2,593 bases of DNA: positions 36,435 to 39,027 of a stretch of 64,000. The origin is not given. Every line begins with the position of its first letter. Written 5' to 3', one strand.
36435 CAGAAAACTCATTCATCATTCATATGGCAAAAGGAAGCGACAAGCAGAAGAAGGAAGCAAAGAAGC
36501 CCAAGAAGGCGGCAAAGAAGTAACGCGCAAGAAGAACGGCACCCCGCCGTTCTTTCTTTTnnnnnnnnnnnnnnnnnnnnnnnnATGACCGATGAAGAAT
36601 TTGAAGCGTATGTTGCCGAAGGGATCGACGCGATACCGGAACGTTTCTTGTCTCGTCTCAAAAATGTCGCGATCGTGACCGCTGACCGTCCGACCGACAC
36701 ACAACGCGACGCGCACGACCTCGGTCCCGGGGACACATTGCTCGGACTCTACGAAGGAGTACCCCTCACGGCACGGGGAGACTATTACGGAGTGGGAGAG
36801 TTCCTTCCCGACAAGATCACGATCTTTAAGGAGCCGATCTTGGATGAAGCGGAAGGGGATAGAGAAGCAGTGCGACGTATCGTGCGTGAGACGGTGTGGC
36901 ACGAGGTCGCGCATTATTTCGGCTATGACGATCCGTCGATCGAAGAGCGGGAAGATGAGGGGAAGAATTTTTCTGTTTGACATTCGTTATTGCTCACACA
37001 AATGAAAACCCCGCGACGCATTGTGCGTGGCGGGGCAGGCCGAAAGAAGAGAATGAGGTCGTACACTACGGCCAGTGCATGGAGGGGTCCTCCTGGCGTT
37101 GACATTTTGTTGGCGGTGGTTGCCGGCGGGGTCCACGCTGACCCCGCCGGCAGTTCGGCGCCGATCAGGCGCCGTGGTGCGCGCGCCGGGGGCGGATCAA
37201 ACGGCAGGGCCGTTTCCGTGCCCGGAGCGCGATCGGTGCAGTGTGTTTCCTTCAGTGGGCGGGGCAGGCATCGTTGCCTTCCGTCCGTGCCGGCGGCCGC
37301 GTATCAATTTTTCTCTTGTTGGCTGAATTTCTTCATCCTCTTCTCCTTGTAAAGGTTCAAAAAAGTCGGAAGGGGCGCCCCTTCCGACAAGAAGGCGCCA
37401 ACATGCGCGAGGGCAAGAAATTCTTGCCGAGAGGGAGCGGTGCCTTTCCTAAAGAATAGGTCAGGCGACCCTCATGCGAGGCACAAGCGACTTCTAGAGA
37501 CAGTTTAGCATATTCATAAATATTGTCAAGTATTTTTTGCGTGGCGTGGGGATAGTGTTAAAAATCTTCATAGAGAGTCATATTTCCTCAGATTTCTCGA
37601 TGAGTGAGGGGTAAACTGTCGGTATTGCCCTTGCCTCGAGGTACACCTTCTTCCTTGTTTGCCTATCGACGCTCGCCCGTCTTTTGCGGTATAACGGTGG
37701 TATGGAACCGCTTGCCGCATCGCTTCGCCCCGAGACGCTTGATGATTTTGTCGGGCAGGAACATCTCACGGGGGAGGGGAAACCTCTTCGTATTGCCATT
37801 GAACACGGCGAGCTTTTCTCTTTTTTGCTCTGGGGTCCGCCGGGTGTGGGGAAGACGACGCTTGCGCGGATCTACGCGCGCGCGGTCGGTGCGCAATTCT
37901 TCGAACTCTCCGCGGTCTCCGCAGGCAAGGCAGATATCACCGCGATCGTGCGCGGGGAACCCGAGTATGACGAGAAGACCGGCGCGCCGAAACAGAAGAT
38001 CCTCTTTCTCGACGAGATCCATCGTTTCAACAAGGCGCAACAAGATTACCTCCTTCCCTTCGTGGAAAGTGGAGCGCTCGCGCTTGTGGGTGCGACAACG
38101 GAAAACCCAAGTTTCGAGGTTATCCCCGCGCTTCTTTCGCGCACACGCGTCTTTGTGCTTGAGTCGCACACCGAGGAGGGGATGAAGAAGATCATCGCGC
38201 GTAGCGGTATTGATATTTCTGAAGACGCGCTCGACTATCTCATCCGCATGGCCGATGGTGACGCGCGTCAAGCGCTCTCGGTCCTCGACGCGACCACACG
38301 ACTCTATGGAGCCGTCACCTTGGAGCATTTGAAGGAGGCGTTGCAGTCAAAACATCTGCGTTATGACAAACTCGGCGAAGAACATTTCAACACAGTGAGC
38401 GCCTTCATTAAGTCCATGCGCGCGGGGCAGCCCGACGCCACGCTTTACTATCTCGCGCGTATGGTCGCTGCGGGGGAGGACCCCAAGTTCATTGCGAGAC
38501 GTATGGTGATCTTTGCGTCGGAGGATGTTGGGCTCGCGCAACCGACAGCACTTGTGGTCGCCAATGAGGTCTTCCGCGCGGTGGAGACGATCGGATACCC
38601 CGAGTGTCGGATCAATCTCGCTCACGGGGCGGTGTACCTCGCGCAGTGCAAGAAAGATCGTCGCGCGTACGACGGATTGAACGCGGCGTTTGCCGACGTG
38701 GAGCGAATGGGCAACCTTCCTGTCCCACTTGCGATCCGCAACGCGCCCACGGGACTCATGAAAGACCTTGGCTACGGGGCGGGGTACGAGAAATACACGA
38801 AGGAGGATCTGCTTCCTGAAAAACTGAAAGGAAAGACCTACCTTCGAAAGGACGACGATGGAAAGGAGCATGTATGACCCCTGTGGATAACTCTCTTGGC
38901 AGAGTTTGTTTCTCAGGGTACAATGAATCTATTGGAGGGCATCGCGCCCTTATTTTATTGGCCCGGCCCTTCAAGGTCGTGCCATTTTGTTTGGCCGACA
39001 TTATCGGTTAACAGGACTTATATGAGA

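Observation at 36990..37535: Promoter- and terminator-defined ~130-nt minus-strand RNA adjacent to a 300-bp, 70%-GC hairpin-dense non-coding block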

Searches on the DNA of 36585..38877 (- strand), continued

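Call 87: search_rna_families(source=window, start=37350, end=37505, threshold=evalue, max_evalue=10, show_alignments=4)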
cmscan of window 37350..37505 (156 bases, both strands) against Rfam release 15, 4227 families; matches with E-value up to 10: 9.
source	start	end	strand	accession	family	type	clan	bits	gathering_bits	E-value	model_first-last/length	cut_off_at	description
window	37374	37399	-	RF01836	weev_FSE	Cis-reg; frameshift_element;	-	17.2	40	2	1-27/27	no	ribosomal frameshift site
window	37358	37388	+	RF01676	P31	Gene; sRNA;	-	16.2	40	0.54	46-82/82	no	Pseudomonas sRNA P31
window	37411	37438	+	RF01795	FourU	Cis-reg; thermoregulator;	-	15.2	60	0.95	1-65/65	no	FourU thermometer RNA element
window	37350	37444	+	RF02078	STnc210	Gene; sRNA;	-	13.9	100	1.6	81-179/179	5'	Salmonella enterica sRNA STnc210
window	37362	37456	+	RF01712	Methylobacterium-1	Gene; sRNA;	-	13.3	40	3.8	1-103/103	no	Methylobacterium-1 RNA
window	37364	37389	-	RF00963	mir-642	Gene; miRNA;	-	12.9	90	10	1-83/83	no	mir-642 microRNA precursor family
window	37359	37415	-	RF02784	SorX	Gene; sRNA;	-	12.1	46.6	1.6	1-73/73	no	Singlet oxygen resistance RNA X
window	37356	37399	+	RF00634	SAM-IV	Cis-reg; riboswitch;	CL00012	11.8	38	7.9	1-116/116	no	SAM (S-adenosyl methionine) riboswitch aptamer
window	37350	37413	-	RF02166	PVT1_3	Gene; lncRNA;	-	7.7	45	5.4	1-63/95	3'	Pvt1 oncogene conserved region 3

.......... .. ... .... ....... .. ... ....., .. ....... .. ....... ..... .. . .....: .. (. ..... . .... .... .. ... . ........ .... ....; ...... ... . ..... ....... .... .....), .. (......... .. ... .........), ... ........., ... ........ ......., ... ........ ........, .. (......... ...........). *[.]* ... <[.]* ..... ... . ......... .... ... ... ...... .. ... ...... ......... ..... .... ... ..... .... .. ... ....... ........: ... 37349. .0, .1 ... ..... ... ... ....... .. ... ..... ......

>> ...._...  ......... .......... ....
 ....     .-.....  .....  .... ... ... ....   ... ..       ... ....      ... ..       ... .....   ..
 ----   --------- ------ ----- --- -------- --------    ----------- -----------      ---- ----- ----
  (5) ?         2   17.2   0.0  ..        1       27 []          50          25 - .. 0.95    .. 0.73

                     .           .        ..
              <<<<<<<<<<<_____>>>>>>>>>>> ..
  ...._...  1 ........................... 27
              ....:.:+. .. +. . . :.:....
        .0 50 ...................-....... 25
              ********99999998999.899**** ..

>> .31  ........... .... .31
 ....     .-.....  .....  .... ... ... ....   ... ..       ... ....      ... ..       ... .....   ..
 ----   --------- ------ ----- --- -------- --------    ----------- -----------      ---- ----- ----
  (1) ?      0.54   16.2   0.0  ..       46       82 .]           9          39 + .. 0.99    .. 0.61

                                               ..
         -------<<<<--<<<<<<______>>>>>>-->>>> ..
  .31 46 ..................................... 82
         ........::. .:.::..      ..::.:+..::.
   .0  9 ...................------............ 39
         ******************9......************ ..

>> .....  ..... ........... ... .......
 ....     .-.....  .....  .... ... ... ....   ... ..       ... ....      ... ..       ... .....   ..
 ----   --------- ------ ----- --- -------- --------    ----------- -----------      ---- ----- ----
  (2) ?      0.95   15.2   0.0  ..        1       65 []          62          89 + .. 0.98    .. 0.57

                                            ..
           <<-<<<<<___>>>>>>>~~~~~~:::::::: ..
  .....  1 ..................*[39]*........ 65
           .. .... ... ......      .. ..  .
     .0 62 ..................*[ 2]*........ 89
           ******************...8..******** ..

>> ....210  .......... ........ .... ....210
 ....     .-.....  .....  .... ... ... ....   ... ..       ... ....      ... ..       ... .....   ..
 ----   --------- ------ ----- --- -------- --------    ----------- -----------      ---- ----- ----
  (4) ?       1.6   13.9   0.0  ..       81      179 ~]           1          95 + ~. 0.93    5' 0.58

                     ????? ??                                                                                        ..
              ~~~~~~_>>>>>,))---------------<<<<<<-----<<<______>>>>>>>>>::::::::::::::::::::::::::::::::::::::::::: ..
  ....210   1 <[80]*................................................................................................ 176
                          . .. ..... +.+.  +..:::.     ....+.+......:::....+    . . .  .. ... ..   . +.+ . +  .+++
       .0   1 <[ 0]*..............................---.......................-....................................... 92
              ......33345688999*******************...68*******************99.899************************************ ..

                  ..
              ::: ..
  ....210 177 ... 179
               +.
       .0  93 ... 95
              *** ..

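Call 88: search_with_rna_model(model_id=R1, source=L172, start=4080, end=4300, filters=off, max_evalue=10, show_alignments=2)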
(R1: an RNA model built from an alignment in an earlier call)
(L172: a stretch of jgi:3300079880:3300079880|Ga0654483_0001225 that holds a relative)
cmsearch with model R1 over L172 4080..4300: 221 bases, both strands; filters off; matches with E-value up to 10: 9.
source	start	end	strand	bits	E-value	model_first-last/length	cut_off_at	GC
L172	4135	4178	-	8.2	0.011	1-138/138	no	0.66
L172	4121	4171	+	4.6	0.071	1-138/138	no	0.59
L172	4089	4116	+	4.1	0.092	30-57/138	no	0.46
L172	4177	4220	+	-1.2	1.4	28-59/138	no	0.61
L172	4194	4258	-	-1.9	1.9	13-97/138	no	0.48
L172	4279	4295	+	-2.2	2.2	70-86/138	no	0.41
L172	4080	4088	+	-2.8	3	1-138/138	no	0.11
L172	4279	4300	-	-2.8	3.1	65-86/138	no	0.41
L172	4091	4116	-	-3.7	4.7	31-56/138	no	0.5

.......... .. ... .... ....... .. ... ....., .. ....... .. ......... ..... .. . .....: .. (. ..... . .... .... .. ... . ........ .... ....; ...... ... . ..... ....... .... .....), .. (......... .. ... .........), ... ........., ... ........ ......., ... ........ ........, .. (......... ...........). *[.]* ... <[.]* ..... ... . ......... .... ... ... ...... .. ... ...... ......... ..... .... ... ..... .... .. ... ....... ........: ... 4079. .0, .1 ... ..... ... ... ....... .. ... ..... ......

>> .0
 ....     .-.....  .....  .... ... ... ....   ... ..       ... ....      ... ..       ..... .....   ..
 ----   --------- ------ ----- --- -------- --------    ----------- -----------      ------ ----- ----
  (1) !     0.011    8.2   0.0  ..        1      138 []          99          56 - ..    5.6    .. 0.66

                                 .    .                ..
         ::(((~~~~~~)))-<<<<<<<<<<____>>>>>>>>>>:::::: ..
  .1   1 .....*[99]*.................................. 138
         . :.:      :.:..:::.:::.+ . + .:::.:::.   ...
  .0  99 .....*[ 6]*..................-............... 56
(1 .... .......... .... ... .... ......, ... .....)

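Call 89: search_with_rna_model(model_id=R1, source=L174, start=2780, end=3000, filters=off, max_evalue=10, show_alignments=2)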
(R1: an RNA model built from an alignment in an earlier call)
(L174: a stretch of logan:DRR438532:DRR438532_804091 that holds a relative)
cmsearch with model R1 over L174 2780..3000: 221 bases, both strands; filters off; matches with E-value up to 10: 6.
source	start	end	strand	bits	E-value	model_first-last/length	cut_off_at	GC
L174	2800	2842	-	1.5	0.35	1-138/138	no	0.58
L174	2948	2955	-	-2.2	2.2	19-26/138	no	0.38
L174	2855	2997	+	-3.5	4.3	1-138/138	no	0.52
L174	2987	2992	-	-3.5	4.4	20-25/138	no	0.67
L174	2828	2839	+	-4.1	5.8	115-126/138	no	0.67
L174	2896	2904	-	-4.6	7.5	40-48/138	no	0.44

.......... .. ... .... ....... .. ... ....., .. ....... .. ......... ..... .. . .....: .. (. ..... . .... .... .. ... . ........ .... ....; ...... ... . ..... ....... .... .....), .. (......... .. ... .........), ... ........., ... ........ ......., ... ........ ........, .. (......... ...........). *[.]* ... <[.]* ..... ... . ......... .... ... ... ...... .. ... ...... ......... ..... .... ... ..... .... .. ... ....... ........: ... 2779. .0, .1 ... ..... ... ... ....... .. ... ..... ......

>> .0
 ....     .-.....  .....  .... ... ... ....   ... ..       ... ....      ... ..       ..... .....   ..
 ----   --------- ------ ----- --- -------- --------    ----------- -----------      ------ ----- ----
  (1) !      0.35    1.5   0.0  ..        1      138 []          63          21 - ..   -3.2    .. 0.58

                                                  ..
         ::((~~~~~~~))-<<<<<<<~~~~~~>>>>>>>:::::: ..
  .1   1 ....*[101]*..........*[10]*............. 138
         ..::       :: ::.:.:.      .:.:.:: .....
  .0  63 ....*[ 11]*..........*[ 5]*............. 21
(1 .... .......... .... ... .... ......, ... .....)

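Call 106: search_rna_families(source=window, start=36995, end=37352, threshold=evalue, max_evalue=5, show_alignments=0)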
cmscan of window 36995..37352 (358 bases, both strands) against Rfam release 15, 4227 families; matches with E-value up to 5: 5.
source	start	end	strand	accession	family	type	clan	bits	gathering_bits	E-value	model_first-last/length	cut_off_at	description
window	37100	37175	+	RF04081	mir-1992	Gene; miRNA;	-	20.4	70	0.033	1-75/75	no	mir-1992 microRNA precursor family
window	37031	37050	+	RF01111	SBWMV2_UPD-PKk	Cis-reg;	-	15.7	35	2.2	1-21/21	no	Pseudoknot of upstream pseudoknot domain (UPD) of the 3'UTR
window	37262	37300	+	RF01716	PhotoRC-I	Cis-reg;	-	13.7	45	0.47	1-44/44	no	PhotoRC-I RNA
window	37327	37343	-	RF01306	sR52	Gene; snRNA; snoRNA; CD-box;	-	13.7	50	1.7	1-60/60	no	Small nucleolar RNA sR52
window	37073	37248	+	RF02690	BTH_s1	Gene; sRNA;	-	11.8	74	1.6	1-205/205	no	Burkholderia sRNA 1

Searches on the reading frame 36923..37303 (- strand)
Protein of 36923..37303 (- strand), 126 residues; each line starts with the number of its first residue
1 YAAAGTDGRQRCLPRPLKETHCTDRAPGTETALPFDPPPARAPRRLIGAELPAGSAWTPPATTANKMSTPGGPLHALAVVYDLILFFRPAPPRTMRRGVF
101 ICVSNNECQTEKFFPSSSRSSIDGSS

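Call 11: search_protein_families(library=pfam, proteins=[window:36923-37303:-], max_evalue=0.01)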
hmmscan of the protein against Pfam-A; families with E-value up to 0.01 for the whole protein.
window:36923-37303:- (126 aa): 0 families
